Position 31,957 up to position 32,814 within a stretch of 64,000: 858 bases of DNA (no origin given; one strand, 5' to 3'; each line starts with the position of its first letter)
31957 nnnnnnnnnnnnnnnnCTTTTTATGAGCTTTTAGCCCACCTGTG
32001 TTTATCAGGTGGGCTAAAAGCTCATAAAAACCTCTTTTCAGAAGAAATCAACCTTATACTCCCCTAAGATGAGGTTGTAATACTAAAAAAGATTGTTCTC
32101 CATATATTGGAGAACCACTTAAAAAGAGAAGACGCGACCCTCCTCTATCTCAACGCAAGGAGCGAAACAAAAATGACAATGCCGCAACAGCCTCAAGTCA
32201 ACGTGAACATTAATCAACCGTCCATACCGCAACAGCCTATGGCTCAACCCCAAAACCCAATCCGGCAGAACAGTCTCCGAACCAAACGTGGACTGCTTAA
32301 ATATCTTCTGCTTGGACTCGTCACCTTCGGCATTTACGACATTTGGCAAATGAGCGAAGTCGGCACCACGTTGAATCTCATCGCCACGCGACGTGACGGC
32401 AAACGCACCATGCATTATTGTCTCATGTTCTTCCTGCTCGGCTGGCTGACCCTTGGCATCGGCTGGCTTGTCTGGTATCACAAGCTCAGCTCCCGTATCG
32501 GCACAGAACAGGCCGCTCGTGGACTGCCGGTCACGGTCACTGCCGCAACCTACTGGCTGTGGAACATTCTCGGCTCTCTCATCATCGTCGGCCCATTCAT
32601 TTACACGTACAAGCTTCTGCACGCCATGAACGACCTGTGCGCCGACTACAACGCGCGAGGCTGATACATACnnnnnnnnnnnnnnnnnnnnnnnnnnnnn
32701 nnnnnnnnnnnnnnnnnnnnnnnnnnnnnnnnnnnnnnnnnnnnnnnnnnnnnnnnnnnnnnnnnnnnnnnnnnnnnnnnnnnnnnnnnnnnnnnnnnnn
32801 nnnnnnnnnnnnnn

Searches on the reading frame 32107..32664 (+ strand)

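Call 60: search_protein_families(library=pfam, proteins=[window:32107-32664:+], max_evalue=0.001)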
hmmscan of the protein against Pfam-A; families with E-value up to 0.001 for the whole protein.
window:32107-32664:+ (185 aa): 1 family
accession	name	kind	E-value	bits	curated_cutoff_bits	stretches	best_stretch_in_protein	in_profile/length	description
PF14018.11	DUF4234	-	4.2e-20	72.1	25.3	1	61-132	1-69/70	Domain of unknown function (DUF4234)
